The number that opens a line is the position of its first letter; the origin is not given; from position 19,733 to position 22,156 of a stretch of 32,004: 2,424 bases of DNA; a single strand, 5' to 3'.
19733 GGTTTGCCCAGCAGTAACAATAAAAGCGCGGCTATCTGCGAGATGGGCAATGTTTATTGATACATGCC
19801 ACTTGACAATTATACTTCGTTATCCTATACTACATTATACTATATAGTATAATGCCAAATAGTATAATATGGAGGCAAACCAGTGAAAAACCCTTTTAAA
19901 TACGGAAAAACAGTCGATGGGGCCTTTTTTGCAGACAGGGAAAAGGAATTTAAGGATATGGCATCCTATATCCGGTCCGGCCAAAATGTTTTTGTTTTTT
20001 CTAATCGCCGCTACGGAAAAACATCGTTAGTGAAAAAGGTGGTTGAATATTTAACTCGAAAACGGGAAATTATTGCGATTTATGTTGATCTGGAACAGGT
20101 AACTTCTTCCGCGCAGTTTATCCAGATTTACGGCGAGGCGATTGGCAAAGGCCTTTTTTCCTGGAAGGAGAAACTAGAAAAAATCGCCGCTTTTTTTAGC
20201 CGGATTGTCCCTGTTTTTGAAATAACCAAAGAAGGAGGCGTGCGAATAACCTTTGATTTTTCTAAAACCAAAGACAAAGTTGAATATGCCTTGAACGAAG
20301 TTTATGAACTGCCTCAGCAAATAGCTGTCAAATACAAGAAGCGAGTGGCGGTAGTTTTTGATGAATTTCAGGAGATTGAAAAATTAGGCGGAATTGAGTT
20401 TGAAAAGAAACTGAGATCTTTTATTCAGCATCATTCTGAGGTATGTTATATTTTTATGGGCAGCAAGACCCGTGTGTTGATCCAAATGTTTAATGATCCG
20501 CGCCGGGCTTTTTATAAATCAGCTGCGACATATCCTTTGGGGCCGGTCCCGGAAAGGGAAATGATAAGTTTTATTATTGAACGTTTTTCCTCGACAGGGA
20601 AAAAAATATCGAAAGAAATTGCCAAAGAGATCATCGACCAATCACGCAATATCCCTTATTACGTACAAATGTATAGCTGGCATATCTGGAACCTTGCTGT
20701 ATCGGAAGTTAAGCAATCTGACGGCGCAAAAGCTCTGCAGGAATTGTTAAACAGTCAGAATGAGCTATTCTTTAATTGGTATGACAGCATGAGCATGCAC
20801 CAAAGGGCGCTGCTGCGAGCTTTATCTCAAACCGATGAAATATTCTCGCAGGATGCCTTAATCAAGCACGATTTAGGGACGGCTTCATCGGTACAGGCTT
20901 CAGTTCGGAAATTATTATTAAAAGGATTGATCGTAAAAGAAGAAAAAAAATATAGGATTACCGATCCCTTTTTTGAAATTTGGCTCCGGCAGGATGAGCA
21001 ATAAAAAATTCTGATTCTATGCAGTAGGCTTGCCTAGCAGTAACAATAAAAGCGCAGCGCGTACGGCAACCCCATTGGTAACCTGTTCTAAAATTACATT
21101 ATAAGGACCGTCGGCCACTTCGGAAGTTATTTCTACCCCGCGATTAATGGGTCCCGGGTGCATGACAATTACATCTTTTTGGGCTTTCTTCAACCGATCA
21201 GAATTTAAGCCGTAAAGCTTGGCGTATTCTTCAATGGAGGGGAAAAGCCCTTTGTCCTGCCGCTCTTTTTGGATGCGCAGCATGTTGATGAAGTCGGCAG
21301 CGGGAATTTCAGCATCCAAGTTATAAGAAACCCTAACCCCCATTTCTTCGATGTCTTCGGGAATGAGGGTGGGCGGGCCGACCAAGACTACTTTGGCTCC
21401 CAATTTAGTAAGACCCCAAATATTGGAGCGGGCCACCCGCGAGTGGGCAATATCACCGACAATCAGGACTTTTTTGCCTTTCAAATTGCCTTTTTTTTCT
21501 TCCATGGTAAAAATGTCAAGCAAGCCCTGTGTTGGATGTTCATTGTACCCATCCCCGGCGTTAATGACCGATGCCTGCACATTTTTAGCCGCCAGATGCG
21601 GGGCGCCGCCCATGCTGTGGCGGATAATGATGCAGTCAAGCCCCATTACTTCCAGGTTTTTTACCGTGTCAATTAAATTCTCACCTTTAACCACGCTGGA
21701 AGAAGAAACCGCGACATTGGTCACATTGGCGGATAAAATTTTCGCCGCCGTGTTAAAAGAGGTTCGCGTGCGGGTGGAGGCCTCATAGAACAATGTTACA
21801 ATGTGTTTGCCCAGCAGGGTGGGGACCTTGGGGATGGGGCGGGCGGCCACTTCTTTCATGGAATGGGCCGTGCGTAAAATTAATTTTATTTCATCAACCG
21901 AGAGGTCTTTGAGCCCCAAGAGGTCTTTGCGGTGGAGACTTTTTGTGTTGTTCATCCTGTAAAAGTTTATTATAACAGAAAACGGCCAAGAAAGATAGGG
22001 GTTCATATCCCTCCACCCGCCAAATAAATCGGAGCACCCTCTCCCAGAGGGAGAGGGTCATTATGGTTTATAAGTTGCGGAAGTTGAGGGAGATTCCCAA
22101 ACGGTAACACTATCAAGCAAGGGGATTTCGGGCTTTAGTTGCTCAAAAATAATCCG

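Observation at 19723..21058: Single-gene ATPase cassette bracketed by 42-nt direct repeats that duplicate the pyrB 3' end with only synonymous changes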

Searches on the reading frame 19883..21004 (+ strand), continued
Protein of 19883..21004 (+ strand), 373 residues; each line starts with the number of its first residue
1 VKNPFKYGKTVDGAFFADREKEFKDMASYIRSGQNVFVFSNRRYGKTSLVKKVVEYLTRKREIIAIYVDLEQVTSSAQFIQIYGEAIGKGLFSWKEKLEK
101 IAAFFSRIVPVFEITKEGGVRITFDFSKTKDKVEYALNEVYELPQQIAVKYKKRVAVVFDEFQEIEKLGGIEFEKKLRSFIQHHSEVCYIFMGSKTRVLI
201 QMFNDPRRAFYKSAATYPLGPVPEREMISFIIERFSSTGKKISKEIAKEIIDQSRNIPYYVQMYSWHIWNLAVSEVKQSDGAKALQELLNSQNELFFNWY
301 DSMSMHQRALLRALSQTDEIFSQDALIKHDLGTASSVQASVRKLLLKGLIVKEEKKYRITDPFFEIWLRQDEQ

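Call 90: search_dna_similar(query=window:19883-21001:+, collection=phages, mode=protein, max_rows=10)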
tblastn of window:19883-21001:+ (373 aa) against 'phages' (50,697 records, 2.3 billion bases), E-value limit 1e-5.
Records with a match: 2; places in all: 2; records where one place covers at least 80% of the query: 2.
Best place of each record, by identity: <60% 2.
By first word of the organism name: Bacteriophage 2.
By host as written in the record: - 2.
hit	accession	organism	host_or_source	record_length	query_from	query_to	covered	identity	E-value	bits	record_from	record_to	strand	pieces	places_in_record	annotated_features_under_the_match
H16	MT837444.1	Bacteriophage sp.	human fecal samples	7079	18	371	95%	26.0%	3e-30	127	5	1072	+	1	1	record has no annotation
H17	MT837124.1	Bacteriophage sp.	human fecal samples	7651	1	371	99%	24.2%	3e-27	119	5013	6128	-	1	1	record has no annotation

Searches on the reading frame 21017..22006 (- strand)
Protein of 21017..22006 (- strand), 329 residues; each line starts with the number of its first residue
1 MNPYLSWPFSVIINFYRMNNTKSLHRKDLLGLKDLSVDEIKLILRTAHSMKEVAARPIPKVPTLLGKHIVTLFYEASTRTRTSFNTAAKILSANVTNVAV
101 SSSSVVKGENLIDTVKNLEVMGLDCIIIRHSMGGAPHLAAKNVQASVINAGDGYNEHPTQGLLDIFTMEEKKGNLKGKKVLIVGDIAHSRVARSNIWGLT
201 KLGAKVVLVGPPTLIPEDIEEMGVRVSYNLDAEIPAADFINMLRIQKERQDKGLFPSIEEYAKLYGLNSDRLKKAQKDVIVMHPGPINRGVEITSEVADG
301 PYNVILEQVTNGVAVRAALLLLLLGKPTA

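Call 5: search_protein_families(library=pfam, proteins=[window:21017-22006:-])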
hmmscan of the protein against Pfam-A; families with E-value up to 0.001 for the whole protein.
window:21017-22006:- (329 aa): 2 families
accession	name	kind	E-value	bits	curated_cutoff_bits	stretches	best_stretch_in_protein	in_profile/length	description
PF02729.26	OTCace_N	-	2.4e-41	141.7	29.9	1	27-170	1-148/148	Aspartate/ornithine carbamoyltransferase, carbamoyl-P binding domain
PF00185.30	OTCace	-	1.4e-28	100.4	29.4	1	176-322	1-156/157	Aspartate/ornithine carbamoyltransferase, Asp/Orn binding domain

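Call 8: find_homologous_proteins(query=window:21020-22006:-)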
Query window:21020-22006:- (329 aa): 8000 proteins with E <= 0.001 among 8000 candidates; the best 120 are listed.
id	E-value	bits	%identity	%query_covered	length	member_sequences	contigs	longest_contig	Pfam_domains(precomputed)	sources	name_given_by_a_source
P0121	8.7e-189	644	95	95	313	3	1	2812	PF00185.31,PF02729.27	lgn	-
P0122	4.4e-181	619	92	95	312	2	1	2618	PF00185.31,PF02729.27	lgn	-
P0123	2.2e-172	590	87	91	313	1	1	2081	PF00185.31,PF02729.27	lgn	-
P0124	2.0e-170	584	86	94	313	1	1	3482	PF00185.31,PF02729.27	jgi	jgi:aspartate carbamoyltransferase catalytic subunit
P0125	3.5e-170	583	85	94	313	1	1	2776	PF00185.31,PF02729.27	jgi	jgi:aspartate carbamoyltransferase catalytic subunit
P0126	3.6e-170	583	86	91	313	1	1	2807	PF00185.31,PF02729.27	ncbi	-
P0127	4.1e-170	583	86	91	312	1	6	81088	PF00185.31,PF02729.27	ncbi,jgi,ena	-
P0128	6.0e-170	582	86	94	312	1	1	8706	PF00185.31,PF02729.27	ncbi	-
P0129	1.8e-169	581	86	91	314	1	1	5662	PF00185.31,PF02729.27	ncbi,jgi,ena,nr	ncbi:MAG: aspartate carbamoyltransferase catalytic subunit [Candidatus Margulisbacteria bacterium]|n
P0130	2.3e-169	581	86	94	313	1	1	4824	PF00185.31,PF02729.27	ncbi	ncbi:MAG: aspartate carbamoyltransferase catalytic subunit [Candidatus Margulisiibacteriota bacteriu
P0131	2.8e-169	580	85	91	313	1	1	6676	PF00185.31,PF02729.27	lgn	-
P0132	8.4e-169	579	84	95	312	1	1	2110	PF00185.31,PF02729.27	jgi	jgi:aspartate carbamoyltransferase catalytic subunit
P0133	1.7e-168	578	86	94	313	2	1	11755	PF00185.31,PF02729.27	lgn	-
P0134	1.9e-168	577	85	91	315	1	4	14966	PF00185.31,PF02729.27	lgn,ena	-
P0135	2.0e-168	577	85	94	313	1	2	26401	PF00185.31,PF02729.27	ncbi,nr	ncbi:MAG: aspartate carbamoyltransferase catalytic subunit [Candidatus Margulisbacteria bacterium]|n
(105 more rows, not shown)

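Call 9: find_encoding_contigs(protein=P0121, flank=5000)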
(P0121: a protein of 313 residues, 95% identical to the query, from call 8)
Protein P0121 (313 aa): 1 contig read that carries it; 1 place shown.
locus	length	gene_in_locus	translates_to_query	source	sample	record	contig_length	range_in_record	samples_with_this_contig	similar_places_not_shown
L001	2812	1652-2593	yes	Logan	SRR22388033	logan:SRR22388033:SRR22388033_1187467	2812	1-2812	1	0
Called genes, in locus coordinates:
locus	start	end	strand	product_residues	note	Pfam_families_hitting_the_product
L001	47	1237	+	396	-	PF13173:AAA_14, PF13635:DUF4143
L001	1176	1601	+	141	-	PF01242:PTPS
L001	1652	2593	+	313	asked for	PF02729:OTCace_N, PF00185:OTCace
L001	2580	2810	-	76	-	?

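Call 10: find_encoding_contigs(protein=P0122, flank=5000)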
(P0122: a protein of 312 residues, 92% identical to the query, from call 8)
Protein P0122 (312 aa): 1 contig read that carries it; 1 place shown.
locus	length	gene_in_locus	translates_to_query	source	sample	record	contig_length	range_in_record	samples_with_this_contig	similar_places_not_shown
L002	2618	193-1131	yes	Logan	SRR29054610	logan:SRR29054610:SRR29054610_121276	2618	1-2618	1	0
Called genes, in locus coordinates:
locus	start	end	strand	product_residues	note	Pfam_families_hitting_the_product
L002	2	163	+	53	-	?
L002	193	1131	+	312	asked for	PF02729:OTCace_N, PF00185:OTCace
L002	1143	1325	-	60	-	PF00037:Fer4, PF12837:Fer4_6, PF13237:Fer4_10, PF14697:Fer4_21, PF12838:Fer4_7, PF13187:Fer4_9, PF25160:LdpA_Fe-S-bd, PF00037:Fer4, +7 more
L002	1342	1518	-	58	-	PF00037:Fer4 (weak), PF13459:Fer4_15, PF13370:Fer4_13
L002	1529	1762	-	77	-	PF13192:Thioredoxin_3 (weak), PF00462:Glutaredoxin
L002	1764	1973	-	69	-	PF08984:DUF1858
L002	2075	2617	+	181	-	?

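Call 26: find_related_loci(query=window:21020-21958:-, collection=genome_contigs, flank=5000)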
Query window:21020-21958:- (313 aa) in genome_contigs; peptide patterns used: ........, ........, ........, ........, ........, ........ (x = any residue, [..] = any of these).
437 stretches matched a pattern; 361 encode a relative of the query (tblastn E <= 1e-3); the best 80 are kept; 80 distinct loci.
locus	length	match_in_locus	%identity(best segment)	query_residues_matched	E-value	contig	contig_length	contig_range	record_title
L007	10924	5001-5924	83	2-309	2e-177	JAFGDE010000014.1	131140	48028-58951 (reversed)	MAG: Candidatus Saganbacteria bacterium isolate Zod_Metabat.1157 k87_6599112, whole genome shotgun sequence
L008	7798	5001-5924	84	2-309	8e-178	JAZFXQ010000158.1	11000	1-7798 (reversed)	MAG: Candidatus Margulisiibacteriota bacterium isolate BS4bin.5 BS4bin.5_158, whole genome shotgun sequence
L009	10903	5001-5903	86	2-302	3e-177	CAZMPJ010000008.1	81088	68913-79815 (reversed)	MAG TPA_asm: uncultured bacterium isolate SRP200020_co3_325 genome assembly, contig: NODE_340_length_81088_cov_7.372367,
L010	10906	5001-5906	85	1-302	1e-175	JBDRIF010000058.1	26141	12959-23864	MAG: bacterium isolate MEGAHIT-group-1.57 k141_1083159, whole genome shotgun sequence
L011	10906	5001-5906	84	1-302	1e-174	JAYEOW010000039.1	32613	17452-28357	MAG: Candidatus Margulisiibacteriota bacterium isolate MAG019 MAG019_39, whole genome shotgun sequence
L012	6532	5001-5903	83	2-302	2e-172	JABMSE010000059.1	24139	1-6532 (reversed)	MAG: Candidatus Saganbacteria bacterium isolate bin.592 k141_2912444, whole genome shotgun sequence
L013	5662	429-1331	86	2-302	7e-173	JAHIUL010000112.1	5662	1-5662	MAG: Candidatus Margulisiibacteriota bacterium isolate MM_PC_MetaG.mb.25 MM_PC_MetaG.mb.25_k141_885584, whole genome sho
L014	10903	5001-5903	85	2-302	7e-167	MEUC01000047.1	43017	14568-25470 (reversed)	MAG: candidate division WOR-1 bacterium RIFOXYB2_FULL_42_35 rifoxyb2_full_scaffold_636, whole genome shotgun sequence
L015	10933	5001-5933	78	2-312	7e-166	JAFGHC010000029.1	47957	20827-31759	MAG: Candidatus Saganbacteria bacterium isolate Zod_Metabat.143 k87_10363966, whole genome shotgun sequence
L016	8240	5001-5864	82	1-288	1e-154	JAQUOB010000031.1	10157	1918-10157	MAG: Candidatus Margulisiibacteriota bacterium isolate STD1_191 NODE_19128_length_10157_cov_5.238883_Sandtown_D1, whole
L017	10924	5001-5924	85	2-309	1e-174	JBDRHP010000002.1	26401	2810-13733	MAG: Candidatus Margulisiibacteriota bacterium isolate MEGAHIT-group-1.525 k141_1778686, whole genome shotgun sequence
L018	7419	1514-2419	63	8-309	2e-127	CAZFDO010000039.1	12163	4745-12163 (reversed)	MAG TPA_asm: uncultured Clostridia bacterium isolate SRP256446_co1_94 genome assembly, contig: NODE_2506_length_12163_co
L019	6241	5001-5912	63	6-309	8e-127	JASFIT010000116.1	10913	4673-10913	MAG: Desulfobacteraceae bacterium isolate D0608S20remetaG_Bin_205 D0608S20remetaG_FD_scaffold_1346_c1, whole genome shot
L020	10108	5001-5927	61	1-309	8e-127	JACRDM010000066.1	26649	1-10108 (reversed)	MAG: Elusimicrobia bacterium isolate NC_groundwater_1672_Pr3_B-0.1um_44_11 SR-2_scaffold_141_1559584, whole genome shotg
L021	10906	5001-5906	62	8-309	6e-126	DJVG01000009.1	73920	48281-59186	MAG TPA_asm: Elusimicrobia bacterium UBA6262 UBA6262_contig_12167, whole genome shotgun sequence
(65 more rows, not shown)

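Call 69: search_protein_families(library=pfam, proteins=[L001:47-1237:+], max_evalue=0.00001)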
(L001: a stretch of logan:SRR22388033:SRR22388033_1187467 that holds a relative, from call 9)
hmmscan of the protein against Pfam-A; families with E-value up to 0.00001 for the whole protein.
L001:47-1237:+ (396 aa): 2 families
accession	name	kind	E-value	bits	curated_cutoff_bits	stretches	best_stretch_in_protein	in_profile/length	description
PF13635.12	DUF4143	-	8.1e-50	169.1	28.1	1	190-348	2-160/160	Domain of unknown function (DUF4143)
PF13173.12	AAA_14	-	7.4e-31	107.3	27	1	18-133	3-128/129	AAA domain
